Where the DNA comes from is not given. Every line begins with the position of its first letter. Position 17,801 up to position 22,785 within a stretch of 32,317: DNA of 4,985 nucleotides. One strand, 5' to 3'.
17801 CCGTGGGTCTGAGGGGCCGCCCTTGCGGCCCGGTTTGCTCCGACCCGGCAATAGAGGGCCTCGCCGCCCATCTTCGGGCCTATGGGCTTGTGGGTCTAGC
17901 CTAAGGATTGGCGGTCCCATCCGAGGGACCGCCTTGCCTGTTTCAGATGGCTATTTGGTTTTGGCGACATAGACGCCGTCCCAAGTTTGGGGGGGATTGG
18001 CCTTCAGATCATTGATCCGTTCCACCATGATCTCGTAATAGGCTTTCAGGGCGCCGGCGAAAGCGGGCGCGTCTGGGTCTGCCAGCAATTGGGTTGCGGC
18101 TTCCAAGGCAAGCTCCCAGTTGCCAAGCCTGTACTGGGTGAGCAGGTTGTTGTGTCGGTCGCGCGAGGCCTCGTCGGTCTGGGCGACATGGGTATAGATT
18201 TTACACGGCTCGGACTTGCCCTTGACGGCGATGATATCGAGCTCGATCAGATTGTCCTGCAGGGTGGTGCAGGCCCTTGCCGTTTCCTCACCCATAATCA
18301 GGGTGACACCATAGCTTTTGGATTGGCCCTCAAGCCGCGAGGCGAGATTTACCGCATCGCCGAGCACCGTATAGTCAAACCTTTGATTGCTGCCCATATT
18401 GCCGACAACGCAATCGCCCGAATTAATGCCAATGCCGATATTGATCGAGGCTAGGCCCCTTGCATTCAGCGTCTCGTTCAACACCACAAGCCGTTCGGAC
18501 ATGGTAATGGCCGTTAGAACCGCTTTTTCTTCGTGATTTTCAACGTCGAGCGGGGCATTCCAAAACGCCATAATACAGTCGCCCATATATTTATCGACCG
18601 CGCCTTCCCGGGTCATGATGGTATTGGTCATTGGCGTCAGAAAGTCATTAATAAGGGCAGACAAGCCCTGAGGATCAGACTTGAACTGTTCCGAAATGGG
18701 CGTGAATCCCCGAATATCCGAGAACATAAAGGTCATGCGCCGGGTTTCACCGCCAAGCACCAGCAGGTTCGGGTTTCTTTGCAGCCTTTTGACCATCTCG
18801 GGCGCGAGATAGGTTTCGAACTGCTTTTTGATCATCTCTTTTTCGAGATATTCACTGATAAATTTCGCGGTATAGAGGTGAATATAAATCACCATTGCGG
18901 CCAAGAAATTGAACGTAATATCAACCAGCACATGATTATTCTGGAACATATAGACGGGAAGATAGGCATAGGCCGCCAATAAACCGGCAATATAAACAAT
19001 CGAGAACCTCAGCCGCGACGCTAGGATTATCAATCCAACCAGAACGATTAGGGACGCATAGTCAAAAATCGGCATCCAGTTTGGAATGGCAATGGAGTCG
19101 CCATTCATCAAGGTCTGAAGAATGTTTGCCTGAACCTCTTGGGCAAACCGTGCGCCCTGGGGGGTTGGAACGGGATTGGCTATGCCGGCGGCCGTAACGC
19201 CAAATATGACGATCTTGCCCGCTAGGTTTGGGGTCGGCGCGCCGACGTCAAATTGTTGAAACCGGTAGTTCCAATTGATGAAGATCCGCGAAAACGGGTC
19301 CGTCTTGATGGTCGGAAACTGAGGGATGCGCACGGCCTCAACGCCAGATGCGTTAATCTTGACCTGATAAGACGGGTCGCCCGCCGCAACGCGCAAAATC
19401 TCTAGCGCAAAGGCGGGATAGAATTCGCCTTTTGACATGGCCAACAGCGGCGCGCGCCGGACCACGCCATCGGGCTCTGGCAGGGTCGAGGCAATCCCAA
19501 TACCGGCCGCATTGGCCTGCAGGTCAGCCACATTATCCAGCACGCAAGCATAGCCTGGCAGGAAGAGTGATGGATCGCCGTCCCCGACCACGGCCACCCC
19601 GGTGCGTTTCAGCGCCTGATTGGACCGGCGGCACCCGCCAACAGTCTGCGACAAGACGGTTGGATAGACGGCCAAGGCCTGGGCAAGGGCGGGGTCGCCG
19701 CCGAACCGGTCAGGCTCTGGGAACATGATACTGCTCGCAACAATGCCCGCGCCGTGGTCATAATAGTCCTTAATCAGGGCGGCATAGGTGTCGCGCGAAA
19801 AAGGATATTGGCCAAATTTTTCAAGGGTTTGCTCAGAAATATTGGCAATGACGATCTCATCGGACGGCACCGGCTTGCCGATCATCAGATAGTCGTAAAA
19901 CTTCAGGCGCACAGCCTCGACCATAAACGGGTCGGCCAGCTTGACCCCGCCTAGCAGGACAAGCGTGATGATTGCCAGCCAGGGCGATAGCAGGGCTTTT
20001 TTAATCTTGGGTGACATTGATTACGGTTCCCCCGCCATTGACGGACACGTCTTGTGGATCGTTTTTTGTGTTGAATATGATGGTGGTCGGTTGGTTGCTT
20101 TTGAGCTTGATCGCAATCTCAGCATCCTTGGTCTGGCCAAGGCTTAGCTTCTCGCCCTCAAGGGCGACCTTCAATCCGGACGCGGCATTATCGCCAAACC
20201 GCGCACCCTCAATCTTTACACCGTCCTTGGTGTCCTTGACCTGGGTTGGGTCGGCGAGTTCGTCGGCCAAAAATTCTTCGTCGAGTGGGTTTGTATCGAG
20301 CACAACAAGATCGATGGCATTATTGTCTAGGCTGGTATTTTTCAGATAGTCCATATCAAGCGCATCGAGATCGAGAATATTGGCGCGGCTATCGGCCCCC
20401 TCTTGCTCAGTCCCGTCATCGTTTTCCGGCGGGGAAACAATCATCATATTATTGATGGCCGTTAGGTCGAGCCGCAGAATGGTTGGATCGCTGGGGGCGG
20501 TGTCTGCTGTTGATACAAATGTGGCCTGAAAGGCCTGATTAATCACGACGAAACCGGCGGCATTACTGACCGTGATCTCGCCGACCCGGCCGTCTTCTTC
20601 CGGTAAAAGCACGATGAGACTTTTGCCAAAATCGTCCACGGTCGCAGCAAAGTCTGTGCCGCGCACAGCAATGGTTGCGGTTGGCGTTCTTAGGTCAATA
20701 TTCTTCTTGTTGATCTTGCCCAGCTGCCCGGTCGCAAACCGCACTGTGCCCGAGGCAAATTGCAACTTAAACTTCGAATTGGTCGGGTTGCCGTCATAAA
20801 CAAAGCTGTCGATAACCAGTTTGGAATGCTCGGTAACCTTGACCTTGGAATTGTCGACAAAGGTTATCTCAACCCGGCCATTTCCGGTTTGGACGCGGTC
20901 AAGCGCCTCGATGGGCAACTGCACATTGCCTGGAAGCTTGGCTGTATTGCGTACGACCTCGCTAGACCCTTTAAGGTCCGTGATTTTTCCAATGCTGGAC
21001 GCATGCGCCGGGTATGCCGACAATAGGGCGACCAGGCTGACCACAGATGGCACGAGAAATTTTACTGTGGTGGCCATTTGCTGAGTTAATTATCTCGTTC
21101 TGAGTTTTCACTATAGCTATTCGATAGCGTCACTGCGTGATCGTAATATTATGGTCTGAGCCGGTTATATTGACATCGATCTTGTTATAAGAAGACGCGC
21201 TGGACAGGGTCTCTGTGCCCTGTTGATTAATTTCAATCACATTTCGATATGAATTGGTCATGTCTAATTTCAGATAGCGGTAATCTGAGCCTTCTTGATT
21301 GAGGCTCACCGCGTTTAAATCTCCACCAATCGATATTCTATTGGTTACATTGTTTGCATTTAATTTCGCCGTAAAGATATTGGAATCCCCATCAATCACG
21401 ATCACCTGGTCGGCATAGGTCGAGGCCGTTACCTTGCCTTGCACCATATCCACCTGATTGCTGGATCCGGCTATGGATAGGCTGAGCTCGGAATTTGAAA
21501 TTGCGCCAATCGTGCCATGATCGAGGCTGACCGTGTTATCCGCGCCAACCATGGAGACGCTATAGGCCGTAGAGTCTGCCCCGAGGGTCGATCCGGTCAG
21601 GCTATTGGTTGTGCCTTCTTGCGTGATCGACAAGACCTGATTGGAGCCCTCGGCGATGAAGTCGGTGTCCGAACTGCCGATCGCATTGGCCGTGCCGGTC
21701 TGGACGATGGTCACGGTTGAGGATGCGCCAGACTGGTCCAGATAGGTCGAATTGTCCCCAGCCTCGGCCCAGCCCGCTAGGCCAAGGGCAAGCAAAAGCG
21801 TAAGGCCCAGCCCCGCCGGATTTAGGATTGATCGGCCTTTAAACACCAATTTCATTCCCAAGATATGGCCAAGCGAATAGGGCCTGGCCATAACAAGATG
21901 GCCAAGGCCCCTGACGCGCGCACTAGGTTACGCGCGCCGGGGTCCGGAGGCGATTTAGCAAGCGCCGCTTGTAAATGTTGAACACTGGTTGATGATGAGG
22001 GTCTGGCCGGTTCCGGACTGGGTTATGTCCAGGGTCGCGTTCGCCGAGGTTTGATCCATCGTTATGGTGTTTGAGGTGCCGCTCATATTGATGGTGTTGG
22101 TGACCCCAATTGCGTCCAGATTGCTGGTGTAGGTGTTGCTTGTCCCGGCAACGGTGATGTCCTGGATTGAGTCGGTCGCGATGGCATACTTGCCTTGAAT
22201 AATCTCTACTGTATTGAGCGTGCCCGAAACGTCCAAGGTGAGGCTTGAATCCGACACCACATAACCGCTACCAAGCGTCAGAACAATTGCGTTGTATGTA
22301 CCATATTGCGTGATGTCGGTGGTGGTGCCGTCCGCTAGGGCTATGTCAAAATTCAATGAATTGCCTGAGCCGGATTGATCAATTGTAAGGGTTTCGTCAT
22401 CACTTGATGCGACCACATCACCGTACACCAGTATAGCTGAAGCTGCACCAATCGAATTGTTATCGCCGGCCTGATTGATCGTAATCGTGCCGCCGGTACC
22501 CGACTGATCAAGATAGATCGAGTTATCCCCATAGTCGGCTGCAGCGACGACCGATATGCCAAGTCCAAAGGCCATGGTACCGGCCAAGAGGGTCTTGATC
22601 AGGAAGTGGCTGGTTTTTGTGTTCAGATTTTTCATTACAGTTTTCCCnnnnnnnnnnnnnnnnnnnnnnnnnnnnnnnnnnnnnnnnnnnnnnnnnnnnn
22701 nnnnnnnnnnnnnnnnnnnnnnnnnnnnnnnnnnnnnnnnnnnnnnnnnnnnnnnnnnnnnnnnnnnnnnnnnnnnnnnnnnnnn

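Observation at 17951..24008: Curli operon (csgF-csgG-curlin-curlin) runs without a break into a FecR-like / CHASE2 adenylate-cyclase pair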

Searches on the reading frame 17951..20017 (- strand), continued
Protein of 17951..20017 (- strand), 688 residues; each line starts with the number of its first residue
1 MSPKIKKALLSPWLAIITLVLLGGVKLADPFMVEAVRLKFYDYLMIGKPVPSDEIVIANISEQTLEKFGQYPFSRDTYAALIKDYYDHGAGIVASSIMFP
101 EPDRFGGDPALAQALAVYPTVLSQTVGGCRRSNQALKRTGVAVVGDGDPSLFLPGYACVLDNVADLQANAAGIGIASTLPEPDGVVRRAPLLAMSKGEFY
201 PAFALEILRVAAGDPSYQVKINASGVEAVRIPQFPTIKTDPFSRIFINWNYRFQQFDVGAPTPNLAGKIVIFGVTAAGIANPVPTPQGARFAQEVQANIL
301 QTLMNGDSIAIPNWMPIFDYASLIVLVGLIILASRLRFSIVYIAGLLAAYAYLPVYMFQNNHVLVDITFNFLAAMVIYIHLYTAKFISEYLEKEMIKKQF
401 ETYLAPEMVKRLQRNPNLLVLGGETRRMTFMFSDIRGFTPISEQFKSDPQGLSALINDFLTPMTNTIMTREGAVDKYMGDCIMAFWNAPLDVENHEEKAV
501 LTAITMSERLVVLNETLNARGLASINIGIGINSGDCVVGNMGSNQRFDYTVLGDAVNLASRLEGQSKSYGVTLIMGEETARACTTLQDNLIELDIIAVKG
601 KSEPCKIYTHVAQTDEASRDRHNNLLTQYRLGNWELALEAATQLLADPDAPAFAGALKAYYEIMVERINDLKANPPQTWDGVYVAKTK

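Call 81: predict_structure(alignment_id=A1)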
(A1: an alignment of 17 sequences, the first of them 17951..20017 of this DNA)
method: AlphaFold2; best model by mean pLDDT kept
length: 688 residues; sequences in the alignment: 17
mean_pLDDT: 56.3   pTM: 0.43
mean pLDDT of the five models: 56.3, 55.5, 53.6, 50.4, 50.4
residues with pLDDT >= 90: 63; 70-90: 144; 50-70: 194; < 50: 287
segments of 3 or more residues with pLDDT < 50: 8-10, 28-52, 91-252, 274-316, 361-365, 402-405, 420-422, 471-491, 539-551
pLDDT, mean of each block of 10 residues (from residue 1): 47 59 54 41 39 54 65 58 70 42 34 37 25 27 21 28 30 27 25 25 33 28 24 23 28 62 67 38 24 28 27 46 71 65 70 57 51 68 66 63 52 58 61 65 63 69 61 42 43 73 86 83 78 68 41 69 83 90 88 85 86 89 95 94 81 87 93 87 72
secondary structure, 60 per line:
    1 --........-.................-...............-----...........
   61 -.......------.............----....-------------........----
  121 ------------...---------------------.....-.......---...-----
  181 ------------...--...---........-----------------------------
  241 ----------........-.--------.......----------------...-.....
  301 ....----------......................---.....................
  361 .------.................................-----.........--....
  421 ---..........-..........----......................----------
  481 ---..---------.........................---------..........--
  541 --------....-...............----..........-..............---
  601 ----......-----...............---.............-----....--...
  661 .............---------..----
elements in order (helices of 4 or more, strands of 3 or more residues): H3-10 H12-28 H30-44 E50-60 H62-68 H75-87 E92-95 H109-116 H157-161 H163-169 E173-175 E193-195 E198-200 H204-211 E251-258 E269-275 H296-304 H315-336 H340-361 H368-400 H406-414 H417-420 E424-433 H435-444 H449-470 H495-519 E529-538 H549-552 H554-568 E573-576 H577-582 H584-589 E590-597 E605-610 H616-630 H634-646 H652-655 H658-673

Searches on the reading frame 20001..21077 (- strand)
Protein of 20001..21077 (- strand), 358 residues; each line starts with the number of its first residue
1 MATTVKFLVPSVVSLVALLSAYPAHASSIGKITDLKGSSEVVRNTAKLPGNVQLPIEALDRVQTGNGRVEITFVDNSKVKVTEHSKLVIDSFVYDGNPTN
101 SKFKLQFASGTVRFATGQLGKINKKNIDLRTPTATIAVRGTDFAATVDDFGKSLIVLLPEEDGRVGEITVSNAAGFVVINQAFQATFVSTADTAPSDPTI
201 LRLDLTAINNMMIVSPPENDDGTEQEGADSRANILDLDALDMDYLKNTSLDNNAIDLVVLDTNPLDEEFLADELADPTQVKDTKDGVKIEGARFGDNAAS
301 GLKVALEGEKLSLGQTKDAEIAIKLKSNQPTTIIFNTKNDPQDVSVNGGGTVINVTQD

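Call 3: search_protein_families(library=pfam, proteins=[window:20001-21077:-], max_evalue=0.01)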
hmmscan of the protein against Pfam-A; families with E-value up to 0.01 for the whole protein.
window:20001-21077:- (358 aa): 1 family
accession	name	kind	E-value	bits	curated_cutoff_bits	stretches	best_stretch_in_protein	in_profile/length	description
PF04773.18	FecR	-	6.6e-12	46.2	24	1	60-153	1-86/97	FecR protein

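Call 4: search_protein_families(library=ncbifam, proteins=[window:20001-21077:-], max_evalue=0.01)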
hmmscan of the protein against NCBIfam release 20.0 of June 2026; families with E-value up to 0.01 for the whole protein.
window:20001-21077:- (358 aa): 2 families
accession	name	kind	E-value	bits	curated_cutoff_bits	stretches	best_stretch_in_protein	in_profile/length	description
NF047849.1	Lsa33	exception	1.5e-07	30.9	420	1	57-155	58-156/310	surface adhesin Lsa33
NF033165.1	lipo_LipL45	exception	5.4e-07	29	350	1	60-154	71-163/391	lipoprotein LipL45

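Call 52: search_protein_families(library=padloc, proteins=[window:20001-21077:-], max_evalue=0.01)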
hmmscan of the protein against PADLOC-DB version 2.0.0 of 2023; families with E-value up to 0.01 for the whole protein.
window:20001-21077:- (358 aa): 0 families

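Call 66: search_protein_families(library=phrogs, proteins=[window:20001-21077:-], max_evalue=0.001)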
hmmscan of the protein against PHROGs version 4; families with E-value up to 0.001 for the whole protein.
window:20001-21077:- (358 aa): 1 family
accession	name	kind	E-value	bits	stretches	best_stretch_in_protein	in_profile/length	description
phrog_37870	-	unknown function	1.5e-69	236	1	15-357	16-380/382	-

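Call 82: predict_structure(protein=window:20001-21077:-)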
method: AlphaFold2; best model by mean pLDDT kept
length: 358 residues; sequences in the alignment: 1
mean_pLDDT: 34.4   pTM: 0.25
mean pLDDT of the five models: 34.4, 28.8, 27.5, 27.0, 25.6
residues with pLDDT >= 90: 0; 70-90: 0; 50-70: 1; < 50: 357
segments of 3 or more residues with pLDDT < 50: 1-155, 157-358
pLDDT, mean of each block of 10 residues (from residue 1): 34 35 29 27 31 33 30 35 36 34 35 35 34 37 39 42 39 40 31 28 34 34 33 30 31 27 28 33 35 32 30 34 42 44 46 41
secondary structure, 60 per line:
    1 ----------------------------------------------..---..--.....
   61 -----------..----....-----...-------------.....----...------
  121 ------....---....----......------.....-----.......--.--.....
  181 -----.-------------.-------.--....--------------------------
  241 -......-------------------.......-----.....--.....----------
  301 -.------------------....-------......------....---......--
elements in order: H56-60 E78-81 E87-89 E103-107 E112-114 E127-130 E134-137 E142-147 E154-158 E164-170 E176-180 E211-214 H242-247 H267-273 E279-283 E286-290 E321-324 E332-337 E344-347 E351-356

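Call 85: search_dna_similar(query=window:20001-21077:-, collection=plasmids, mode=protein, max_rows=12)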
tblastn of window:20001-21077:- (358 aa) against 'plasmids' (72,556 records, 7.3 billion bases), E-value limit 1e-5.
Records with a match: 14; places in all: 14; records where one place covers at least 80% of the query: 0.
Best place of each record, by identity: <60% 14.
By first word of the organism name: Ensifer 7; Rhizobium 4; Ruegeria 2; Paraburkholderia 1.
By predicted mobility (MOB-suite, as given by PLSDB): non-mobilizable 13; conjugative 1.
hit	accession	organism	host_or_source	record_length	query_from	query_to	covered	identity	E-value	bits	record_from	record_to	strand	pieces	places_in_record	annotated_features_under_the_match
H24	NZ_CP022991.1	Paraburkholderia aromaticivorans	-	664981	30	193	44%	28.1%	2e-6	77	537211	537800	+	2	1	FecR domain-containing protein | OmpA family protein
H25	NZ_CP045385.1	Ruegeria sp. THAF33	pure culture,Surface of a polyethylene ...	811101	27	158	37%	30.8%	1e-9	67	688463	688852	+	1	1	FecR domain-containing protein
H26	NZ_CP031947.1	Ruegeria sp. AD91A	-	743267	27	158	37%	30.2%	4e-8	62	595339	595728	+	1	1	FecR domain-containing protein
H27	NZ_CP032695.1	Rhizobium jaguaris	Calliandra grandiflora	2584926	46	158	32%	34.2%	4e-6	56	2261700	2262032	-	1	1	none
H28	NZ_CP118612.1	Ensifer adhaerens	Pure isolate,Rhizosphere of Cyperus ...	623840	52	158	30%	36.1%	2e-6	57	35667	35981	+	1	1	FecR domain-containing protein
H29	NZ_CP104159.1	Rhizobium sp. CB3060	Leucaena leucocephala,cell culture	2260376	49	158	31%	34.2%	9e-6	55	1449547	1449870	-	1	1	record has no annotation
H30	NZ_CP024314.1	Rhizobium sp. NXC24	Phaseolus vulgaris,cell culture,plant ...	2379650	49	158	31%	34.2%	9e-6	55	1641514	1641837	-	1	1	record has no annotation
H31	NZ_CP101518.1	Ensifer adhaerens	cell cuture,rhizosphere soil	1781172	52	158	30%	35.2%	3e-6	57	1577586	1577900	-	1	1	none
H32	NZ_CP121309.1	Ensifer adhaerens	bacterial colony,soil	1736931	52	158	30%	35.2%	3e-6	57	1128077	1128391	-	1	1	none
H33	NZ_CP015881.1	Ensifer adhaerens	silty clay loam soil (pH 6.1)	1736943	52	158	30%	35.2%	3e-6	57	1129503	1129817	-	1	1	none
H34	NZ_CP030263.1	Ensifer adhaerens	Zea mays,whole organism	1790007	52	158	30%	35.2%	3e-6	57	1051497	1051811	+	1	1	none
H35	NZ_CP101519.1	Ensifer adhaerens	cell cuture,rhizosphere soil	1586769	52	158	30%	35.2%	4e-6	57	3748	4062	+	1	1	none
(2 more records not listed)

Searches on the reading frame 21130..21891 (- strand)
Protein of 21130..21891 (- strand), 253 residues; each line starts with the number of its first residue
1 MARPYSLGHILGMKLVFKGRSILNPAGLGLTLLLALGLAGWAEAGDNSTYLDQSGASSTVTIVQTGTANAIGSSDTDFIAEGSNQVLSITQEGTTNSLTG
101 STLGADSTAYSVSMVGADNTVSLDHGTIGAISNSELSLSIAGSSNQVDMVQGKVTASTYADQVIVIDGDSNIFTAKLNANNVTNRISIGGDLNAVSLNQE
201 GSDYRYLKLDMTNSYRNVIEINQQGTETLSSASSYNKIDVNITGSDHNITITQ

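Call 3: search_protein_families(library=pfam, proteins=[window:21130-21891:-], max_evalue=0.01)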
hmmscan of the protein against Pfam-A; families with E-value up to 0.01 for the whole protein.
window:21130-21891:- (253 aa): 0 families

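Call 4: search_protein_families(library=ncbifam, proteins=[window:21130-21891:-], max_evalue=0.01)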
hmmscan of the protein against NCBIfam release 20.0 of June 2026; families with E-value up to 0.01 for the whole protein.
window:21130-21891:- (253 aa): 1 family
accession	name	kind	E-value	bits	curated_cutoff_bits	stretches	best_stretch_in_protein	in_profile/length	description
NF007470.1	PRK10051.1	equivalog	0.00088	19.2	160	0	52-158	36-134/150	curli major subunit CsgA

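Call 66: search_protein_families(library=phrogs, proteins=[window:21130-21891:-], max_evalue=0.001)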
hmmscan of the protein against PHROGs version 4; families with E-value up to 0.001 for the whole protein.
window:21130-21891:- (253 aa): 0 families

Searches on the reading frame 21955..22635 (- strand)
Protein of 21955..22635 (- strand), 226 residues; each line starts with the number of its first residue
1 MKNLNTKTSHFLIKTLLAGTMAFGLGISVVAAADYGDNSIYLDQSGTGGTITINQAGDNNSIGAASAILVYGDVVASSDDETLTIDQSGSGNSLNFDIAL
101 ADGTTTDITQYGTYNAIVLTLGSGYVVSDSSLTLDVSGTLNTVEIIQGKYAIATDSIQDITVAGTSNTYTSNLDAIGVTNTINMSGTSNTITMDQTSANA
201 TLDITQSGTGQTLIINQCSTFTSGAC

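Call 3: search_protein_families(library=pfam, proteins=[window:21955-22635:-], max_evalue=0.01)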
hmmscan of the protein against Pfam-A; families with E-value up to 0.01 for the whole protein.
window:21955-22635:- (226 aa): 1 family
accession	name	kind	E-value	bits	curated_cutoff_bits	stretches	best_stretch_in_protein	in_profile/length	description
PF07012.17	Curlin_rpt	-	1.3e-05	25.5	20.7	0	79-112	2-34/34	Curlin associated repeat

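Call 4: search_protein_families(library=ncbifam, proteins=[window:21955-22635:-], max_evalue=0.01)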
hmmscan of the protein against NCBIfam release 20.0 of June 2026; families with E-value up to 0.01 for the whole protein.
window:21955-22635:- (226 aa): 1 family
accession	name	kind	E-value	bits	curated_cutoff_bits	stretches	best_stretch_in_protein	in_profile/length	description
NF007470.1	PRK10051.1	equivalog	1.3e-08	34.9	160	2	77-170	38-124/150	curli major subunit CsgA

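Call 66: search_protein_families(library=phrogs, proteins=[window:21955-22635:-], max_evalue=0.001)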
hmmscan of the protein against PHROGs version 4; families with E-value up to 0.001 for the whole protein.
window:21955-22635:- (226 aa): 0 families
